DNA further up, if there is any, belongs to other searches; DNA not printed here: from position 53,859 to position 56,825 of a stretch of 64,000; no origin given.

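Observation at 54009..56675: SEDS (FtsW/RodA) polymerase fused to a class-B PBP-like domain whose transpeptidase SxxK motif is replaced by LILA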

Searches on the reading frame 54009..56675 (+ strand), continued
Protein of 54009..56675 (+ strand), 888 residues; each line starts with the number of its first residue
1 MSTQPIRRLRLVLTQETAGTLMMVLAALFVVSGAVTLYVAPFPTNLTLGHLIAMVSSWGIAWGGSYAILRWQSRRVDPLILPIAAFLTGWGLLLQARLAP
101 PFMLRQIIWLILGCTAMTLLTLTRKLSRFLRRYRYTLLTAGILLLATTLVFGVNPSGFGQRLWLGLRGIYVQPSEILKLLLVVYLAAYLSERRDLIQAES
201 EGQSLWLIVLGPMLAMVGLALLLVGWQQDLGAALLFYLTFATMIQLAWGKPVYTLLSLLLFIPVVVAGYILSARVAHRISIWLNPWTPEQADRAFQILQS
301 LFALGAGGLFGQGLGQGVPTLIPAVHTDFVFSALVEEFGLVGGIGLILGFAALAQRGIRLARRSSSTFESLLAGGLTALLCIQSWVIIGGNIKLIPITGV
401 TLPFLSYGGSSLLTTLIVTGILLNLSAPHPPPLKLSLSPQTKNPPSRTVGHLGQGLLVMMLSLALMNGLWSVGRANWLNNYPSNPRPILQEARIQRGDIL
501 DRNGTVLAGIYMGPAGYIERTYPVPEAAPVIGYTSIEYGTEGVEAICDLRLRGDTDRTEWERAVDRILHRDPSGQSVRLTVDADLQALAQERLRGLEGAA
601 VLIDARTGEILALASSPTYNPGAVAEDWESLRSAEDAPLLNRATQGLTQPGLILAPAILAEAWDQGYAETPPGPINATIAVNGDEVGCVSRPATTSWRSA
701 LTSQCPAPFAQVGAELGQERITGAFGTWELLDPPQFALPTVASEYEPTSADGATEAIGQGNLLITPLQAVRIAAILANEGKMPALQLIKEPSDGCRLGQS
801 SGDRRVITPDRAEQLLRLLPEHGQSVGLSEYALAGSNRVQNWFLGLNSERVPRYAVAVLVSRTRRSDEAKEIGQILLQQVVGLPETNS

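Call 24: predict_structure(alignment_id=A1)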
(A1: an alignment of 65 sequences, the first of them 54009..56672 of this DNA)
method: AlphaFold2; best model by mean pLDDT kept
length: 888 residues; sequences in the alignment: 65
mean_pLDDT: 85.2   pTM: 0.76
mean pLDDT of the five models: 85.2, 85.2, 81.9, 80.1, 79.1
residues with pLDDT >= 90: 427; 70-90: 354; 50-70: 82; < 50: 25
segments of 3 or more residues with pLDDT < 50: 1-4, 6-11, 154-165
pLDDT, mean of each block of 10 residues (from residue 1): 44 77 94 90 79 96 93 83 94 87 88 95 89 86 75 48 50 80 89 67 68 86 77 84 86 88 85 64 69 77 84 77 67 89 92 92 85 93 86 62 82 93 86 54 67 87 85 81 83 91 95 84 95 92 95 85 71 90 97 96 96 96 93 91 95 95 90 92 89 93 95 94 94 92 89 94 96 96 92 80 87 94 93 88 95 96 93 96 61
secondary structure, 60 per line:
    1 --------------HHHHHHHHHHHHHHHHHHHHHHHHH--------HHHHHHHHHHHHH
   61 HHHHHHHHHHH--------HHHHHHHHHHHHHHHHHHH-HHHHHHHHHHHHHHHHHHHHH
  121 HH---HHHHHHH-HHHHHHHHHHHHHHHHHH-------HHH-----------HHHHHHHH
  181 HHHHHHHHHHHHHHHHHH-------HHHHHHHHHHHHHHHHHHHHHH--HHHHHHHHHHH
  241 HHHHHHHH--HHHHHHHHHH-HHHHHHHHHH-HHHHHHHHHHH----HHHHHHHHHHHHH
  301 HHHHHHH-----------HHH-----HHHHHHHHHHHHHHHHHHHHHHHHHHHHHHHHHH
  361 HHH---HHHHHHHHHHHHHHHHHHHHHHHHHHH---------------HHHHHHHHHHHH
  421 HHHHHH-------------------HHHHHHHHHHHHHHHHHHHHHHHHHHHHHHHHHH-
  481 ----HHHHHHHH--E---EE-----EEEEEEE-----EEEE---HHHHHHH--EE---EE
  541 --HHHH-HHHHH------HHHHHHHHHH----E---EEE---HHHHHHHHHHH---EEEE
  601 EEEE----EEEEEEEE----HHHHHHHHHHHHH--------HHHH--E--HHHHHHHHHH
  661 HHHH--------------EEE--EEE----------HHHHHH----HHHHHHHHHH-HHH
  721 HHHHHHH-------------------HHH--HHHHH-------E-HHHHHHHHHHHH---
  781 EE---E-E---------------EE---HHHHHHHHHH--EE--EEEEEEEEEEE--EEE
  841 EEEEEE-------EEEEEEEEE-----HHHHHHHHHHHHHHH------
elements in order (helices of 4 or more, strands of 3 or more residues): H15-39 H48-71 H80-98 H100-122 H126-132 H134-151 H173-198 H206-227 H230-248 H251-260 H262-271 H273-283 H288-307 H327-363 H367-393 H409-426 H446-479 H485-492 E506-512 E518-521 H525-531 H543-546 H548-552 H559-568 E577-579 H583-593 E597-604 E609-616 H621-633 H642-645 H651-664 E679-681 E684-686 H697-702 H707-716 H718-727 H752-756 H766-777 H809-818 E825-835 E838-846 E854-862 H868-882

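Call 33: fold_search(model_id=the predicted structure, library=pdb)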
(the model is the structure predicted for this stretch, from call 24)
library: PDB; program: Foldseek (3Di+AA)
matches with E <= 10: 1138; with E <= 0.001: 427
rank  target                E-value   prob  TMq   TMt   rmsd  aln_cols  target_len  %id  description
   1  3upn_B                1.2e-21  1.00  0.39  0.77   4.1       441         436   26  Structure of penicillin-binding protein A from M. tuberculosis: imipenem acyl-enzyme complex (released 2012-10-24)
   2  3upp_A                2.0e-21  1.00  0.40  0.76   4.0       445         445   27  Structure of penicillin-binding protein A from M. tuberculosis: ceftrixaone acyl-enzyme complex (released 2012-10-24)
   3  3upn_A                2.2e-21  1.00  0.40  0.79   4.1       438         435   27  Structure of penicillin-binding protein A from M. tuberculosis: imipenem acyl-enzyme complex (released 2012-10-24)
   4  3upo_A                3.8e-21  1.00  0.40  0.77   4.0       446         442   26  Structure of penicillin-binding protein A from M. tuberculosis: penicillin G acyl-enzyme complex (released 2012-10-24)
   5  3upp_B                5.3e-21  1.00  0.40  0.77   3.9       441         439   26  Structure of penicillin-binding protein A from M. tuberculosis: ceftrixaone acyl-enzyme complex (released 2012-10-24)
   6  3upo_B                8.4e-21  1.00  0.39  0.77   4.1       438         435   26  Structure of penicillin-binding protein A from M. tuberculosis: penicillin G acyl-enzyme complex (released 2012-10-24)
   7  3un7_A                1.1e-20  1.00  0.39  0.77   4.0       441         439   27  Crystal structure of PBPA from MYCOBACTERIUM TUBERCULOSIS (released 2012-10-24)
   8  3un7_B                3.0e-20  1.00  0.38  0.76   4.4       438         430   26  Crystal structure of PBPA from MYCOBACTERIUM TUBERCULOSIS (released 2012-10-24)
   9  4r1g_B                7.8e-20  1.00  0.38  0.76   4.4       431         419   22  Structure of a putative peptidoglycan glycosyltransferase from Atopobium parvulum in complex with cloxacillin (released 2014-08-27)
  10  4mnr                  1.8e-19  1.00  0.38  0.79   3.8       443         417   23  Crystal Structure of D,D-Transpeptidase Domain of Peptidoglycan Glycosyltransferase from Eggerthella lenta (released 2013-09-25)
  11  4r23_B                3.2e-19  1.00  0.37  0.76   4.5       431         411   22  Structure of a putative peptidoglycan glycosyltransferase from Atopobium parvulum in complex with dicloxacillin (released 2014-09-17)
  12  4n1x_A                4.1e-19  1.00  0.37  0.76   4.3       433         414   22  Structure of a putative peptidoglycan glycosyltransferase from Atopobium parvulum in complex with penicillin G (released 2013-10-30)
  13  4r23_A                4.3e-19  1.00  0.37  0.75   4.6       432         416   23  Structure of a putative peptidoglycan glycosyltransferase from Atopobium parvulum in complex with dicloxacillin (released 2014-09-17)
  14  4r0q_A                4.5e-19  1.00  0.37  0.76   4.3       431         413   22  Structure of a putative peptidoglycan glycosyltransferase from Atopobium parvulum in complex with cephalothin (released 2014-08-27)
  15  4ra7_A                4.5e-19  1.00  0.37  0.76   4.4       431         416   22  Structure of a putative peptidoglycan glycosyltransferase from Atopobium parvulum in complex with nafcillin (released 2014-09-24)
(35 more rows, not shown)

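Call 68: find_encoding_contigs(protein=P0106, flank=10000, max_places=3)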
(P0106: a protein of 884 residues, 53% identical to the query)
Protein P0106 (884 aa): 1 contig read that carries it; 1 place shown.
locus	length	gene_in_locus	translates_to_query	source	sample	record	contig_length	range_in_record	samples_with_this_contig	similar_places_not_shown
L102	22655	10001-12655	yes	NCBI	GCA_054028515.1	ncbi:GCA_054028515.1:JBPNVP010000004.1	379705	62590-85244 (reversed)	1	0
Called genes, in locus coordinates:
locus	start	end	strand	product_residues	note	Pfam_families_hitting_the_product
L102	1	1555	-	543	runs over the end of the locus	PF02310:B12-binding, PF06368:Met_asp_mut_E (weak)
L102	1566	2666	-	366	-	PF01210:NAD_Gly3P_dh_N, PF02558:ApbA, PF03446:NAD_binding_2, PF03807:F420_oxidored (weak), PF07991:KARI_N (faint), PF02317:Octopine_DH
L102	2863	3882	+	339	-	PF00586:AIRS, PF02769:AIRS_C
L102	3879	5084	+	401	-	PF00149:Metallophos (weak)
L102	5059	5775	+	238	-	PF02527:GidB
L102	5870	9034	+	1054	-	PF16158:N_BRCA1_IG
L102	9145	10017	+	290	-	PF01048:PNP_UDP_1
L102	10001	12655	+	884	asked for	PF01098:FTSW_RODA_SPOVE, PF21922:PBP_dimer_2, PF00905:Transpeptidase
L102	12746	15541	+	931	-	PF00933:Glyco_hydro_3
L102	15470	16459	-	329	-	PF00069:Pkinase, PF07714:PK_Tyr_Ser-Thr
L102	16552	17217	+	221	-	PF16697:Yop-YscD_cpl, PF00498:FHA, PF00486:Trans_reg_C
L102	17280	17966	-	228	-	PF00575:S1, PF23459:S1_RRP5 (faint), PF24685:OB_RRP5_4th (faint), PF00575:S1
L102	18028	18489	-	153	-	PF01668:SmpB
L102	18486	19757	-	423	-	PF22694:CtpB_N-like, PF00595:PDZ, PF13180:PDZ_2, PF17820:PDZ_6, PF03572:Peptidase_S41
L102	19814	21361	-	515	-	PF03990:DUF348, PF07501:G5, PF26549:Tricorn_N (faint), PF26550:Tricorn_2nd (faint), PF00930:DPPIV_N (faint), PF07676:PD40 (faint)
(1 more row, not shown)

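Call 69: find_encoding_contigs(protein=P0072, flank=10000, max_places=6)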
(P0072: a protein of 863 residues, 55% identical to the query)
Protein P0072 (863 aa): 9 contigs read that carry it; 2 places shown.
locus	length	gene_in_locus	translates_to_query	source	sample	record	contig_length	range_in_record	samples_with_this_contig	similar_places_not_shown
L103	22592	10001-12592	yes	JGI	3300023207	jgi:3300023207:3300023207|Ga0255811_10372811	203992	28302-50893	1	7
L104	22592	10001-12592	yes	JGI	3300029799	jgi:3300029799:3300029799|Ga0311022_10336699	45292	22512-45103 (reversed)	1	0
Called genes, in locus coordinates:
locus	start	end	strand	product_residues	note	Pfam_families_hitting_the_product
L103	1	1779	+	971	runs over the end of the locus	PF13231:PMT_2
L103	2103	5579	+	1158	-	PF13231:PMT_2, PF08450:SGL (weak), PF13449:Phytase-like (faint), PF17170:DUF5128 (faint), PF24684:Vgb_lyase (faint), PF25021:TEN_NHL (faint), PF01436:NHL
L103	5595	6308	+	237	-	PF02517:Rce1-like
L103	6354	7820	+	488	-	PF08323:Glyco_transf_5, PF13439:Glyco_transf_4 (faint), PF13579:Glyco_trans_4_4 (faint), PF00534:Glycos_transf_1, PF13692:Glyco_trans_1_4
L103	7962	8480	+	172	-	-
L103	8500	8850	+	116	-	-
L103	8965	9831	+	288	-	PF01048:PNP_UDP_1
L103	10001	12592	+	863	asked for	PF01098:FTSW_RODA_SPOVE, PF21922:PBP_dimer_2, PF00905:Transpeptidase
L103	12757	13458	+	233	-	PF00072:Response_reg, PF00486:Trans_reg_C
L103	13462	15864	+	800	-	PF02985:HEAT (faint), PF13646:HEAT_2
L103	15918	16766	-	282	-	PF00142:Fer4_NifH, PF02374:ArsA_ATPase (weak), PF06564:CBP_BcsQ, PF09140:MipZ, PF10609:ParA (weak), PF13614:AAA_31, PF01656:CbiA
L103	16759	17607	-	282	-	PF00294:PfkB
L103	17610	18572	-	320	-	PF14804:Jag_N, PF01424:R3H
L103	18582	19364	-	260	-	PF02096:60KD_IMP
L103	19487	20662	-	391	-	PF01011:PQQ (faint), PF13360:PQQ_2, PF13570:Beta-prop_ACSF4, PF13360:PQQ_2, PF13570:Beta-prop_ACSF4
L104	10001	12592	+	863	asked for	PF01098:FTSW_RODA_SPOVE, PF21922:PBP_dimer_2, PF00905:Transpeptidase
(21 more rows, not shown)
